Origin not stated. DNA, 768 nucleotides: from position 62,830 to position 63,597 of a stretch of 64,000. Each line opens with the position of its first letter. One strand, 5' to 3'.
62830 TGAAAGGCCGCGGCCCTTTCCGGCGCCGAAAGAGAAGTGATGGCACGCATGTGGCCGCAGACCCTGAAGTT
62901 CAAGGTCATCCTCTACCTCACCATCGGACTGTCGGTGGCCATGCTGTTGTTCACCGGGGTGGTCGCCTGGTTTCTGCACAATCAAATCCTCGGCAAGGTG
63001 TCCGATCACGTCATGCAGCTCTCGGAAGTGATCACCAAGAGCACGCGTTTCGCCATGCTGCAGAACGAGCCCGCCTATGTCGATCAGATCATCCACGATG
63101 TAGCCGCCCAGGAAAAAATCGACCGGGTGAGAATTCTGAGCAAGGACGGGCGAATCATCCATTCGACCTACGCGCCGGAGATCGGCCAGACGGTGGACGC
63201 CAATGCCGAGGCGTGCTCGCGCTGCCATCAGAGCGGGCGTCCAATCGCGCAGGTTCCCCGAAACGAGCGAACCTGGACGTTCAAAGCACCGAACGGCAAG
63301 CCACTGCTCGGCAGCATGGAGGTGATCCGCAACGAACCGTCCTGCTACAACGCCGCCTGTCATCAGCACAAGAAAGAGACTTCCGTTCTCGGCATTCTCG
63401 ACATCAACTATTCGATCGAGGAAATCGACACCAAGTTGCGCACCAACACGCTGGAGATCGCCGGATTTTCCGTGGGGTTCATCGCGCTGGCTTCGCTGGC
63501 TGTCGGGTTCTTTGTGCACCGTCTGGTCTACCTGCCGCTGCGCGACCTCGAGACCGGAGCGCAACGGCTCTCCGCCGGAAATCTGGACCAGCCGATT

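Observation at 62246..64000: Histidine kinase with putative haem-c periplasmic sensor domain, divergent from a 64-codon CXXCH mini-protein gene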

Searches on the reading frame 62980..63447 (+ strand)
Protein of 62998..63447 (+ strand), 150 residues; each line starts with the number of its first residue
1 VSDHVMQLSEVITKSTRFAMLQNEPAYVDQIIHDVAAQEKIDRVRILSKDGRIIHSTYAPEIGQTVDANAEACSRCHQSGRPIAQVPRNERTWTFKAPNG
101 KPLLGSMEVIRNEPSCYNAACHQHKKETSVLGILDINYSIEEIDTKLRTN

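Call 48: search_solved_structures(query=window:62998-63447:+, max_evalue=10, show_alignments=2)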
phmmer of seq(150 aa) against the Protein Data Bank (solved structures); distinct sequences matched with E-value up to 10: 5.
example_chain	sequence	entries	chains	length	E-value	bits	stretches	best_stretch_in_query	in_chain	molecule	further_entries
1sxj_B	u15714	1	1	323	0.52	13.6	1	26-70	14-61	Activator 1 37 kDa subunit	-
7r5j_F0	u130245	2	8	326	0.54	13.5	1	35-110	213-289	Nucleoporin NUP35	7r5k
7sgz_B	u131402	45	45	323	0.66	13.2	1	26-70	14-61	Replication factor C subunit 4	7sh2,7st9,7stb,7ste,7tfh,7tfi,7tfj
8tw8_4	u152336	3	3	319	0.77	13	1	27-70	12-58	Replication factor C subunit 4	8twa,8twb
8tw7_4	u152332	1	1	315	0.87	12.8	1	27-70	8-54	Replication factor C subunit 4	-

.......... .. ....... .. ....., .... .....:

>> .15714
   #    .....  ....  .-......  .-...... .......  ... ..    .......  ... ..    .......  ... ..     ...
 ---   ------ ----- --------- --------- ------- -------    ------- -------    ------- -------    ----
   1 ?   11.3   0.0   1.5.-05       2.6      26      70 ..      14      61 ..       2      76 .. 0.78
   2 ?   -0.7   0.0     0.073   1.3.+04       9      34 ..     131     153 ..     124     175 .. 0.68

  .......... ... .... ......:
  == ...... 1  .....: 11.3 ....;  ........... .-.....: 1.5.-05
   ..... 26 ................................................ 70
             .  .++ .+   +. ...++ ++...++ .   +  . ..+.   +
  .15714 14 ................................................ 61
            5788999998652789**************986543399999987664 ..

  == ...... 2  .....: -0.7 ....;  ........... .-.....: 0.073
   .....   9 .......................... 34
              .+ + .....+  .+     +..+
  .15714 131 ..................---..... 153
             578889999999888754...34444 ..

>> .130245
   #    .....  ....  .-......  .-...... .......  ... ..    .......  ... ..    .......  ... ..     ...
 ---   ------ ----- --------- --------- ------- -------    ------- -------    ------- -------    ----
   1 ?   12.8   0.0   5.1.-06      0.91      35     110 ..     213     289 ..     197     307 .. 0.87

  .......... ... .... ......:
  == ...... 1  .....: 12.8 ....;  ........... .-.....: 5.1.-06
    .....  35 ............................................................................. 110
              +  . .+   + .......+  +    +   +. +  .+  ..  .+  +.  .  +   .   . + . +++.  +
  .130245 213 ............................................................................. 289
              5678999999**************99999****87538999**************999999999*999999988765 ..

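Call 65: search_solved_structures(query=A5, max_evalue=10, show_alignments=3)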
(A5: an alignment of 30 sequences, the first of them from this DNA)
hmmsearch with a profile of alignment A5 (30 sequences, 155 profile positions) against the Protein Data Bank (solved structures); distinct sequences matched with E-value up to 10: 26.
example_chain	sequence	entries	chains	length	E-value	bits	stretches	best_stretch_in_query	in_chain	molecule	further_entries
3b42_A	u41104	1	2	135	1.8e-07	34.2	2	8-62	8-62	Methyl-accepting chemotaxis protein, putative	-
3b47_A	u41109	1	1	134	3.4e-05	26.8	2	102-147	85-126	Methyl-accepting chemotaxis protein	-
1y4o_A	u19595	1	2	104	0.003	20.5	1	24-66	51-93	Dynein light chain 2A, cytoplasmic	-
2b95_A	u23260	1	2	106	0.0041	20.1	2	26-66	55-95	Dynein light chain 2A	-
2hz5_A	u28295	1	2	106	0.0064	19.4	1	26-66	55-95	Dynein light chain 2A, cytoplasmic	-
2e8j_A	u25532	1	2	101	0.0073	19.3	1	26-66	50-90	Dynein light chain 2A, cytoplasmic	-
1z09_A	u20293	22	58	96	0.0085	19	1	26-66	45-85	Dynein light chain 2A, cytoplasmic | Dynein light chain roadblock-type 1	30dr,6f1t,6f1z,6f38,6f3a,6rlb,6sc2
9dgr_k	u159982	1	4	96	0.013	18.5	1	27-66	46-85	Dynein light chain roadblock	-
5is1_A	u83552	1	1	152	0.024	17.6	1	4-77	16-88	Histidine kinase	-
4ywz_A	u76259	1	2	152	0.044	16.7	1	4-77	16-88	Sensor protein kinase WalK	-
7dud_A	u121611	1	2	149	0.063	16.2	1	4-77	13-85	Sensor protein kinase WalK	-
1fs9_A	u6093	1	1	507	0.1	15.6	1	53-92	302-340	CYTOCHROME C NITRITE REDUCTASE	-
3bng_A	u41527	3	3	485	0.1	15.5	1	53-92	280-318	Cytochrome c-552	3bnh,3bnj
9e5c_5r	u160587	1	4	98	0.11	15.4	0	16-66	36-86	Dynein light chain roadblock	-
1fs7_A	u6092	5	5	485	0.11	15.4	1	53-92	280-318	CYTOCHROME C NITRITE REDUCTASE | Cytochrome c-552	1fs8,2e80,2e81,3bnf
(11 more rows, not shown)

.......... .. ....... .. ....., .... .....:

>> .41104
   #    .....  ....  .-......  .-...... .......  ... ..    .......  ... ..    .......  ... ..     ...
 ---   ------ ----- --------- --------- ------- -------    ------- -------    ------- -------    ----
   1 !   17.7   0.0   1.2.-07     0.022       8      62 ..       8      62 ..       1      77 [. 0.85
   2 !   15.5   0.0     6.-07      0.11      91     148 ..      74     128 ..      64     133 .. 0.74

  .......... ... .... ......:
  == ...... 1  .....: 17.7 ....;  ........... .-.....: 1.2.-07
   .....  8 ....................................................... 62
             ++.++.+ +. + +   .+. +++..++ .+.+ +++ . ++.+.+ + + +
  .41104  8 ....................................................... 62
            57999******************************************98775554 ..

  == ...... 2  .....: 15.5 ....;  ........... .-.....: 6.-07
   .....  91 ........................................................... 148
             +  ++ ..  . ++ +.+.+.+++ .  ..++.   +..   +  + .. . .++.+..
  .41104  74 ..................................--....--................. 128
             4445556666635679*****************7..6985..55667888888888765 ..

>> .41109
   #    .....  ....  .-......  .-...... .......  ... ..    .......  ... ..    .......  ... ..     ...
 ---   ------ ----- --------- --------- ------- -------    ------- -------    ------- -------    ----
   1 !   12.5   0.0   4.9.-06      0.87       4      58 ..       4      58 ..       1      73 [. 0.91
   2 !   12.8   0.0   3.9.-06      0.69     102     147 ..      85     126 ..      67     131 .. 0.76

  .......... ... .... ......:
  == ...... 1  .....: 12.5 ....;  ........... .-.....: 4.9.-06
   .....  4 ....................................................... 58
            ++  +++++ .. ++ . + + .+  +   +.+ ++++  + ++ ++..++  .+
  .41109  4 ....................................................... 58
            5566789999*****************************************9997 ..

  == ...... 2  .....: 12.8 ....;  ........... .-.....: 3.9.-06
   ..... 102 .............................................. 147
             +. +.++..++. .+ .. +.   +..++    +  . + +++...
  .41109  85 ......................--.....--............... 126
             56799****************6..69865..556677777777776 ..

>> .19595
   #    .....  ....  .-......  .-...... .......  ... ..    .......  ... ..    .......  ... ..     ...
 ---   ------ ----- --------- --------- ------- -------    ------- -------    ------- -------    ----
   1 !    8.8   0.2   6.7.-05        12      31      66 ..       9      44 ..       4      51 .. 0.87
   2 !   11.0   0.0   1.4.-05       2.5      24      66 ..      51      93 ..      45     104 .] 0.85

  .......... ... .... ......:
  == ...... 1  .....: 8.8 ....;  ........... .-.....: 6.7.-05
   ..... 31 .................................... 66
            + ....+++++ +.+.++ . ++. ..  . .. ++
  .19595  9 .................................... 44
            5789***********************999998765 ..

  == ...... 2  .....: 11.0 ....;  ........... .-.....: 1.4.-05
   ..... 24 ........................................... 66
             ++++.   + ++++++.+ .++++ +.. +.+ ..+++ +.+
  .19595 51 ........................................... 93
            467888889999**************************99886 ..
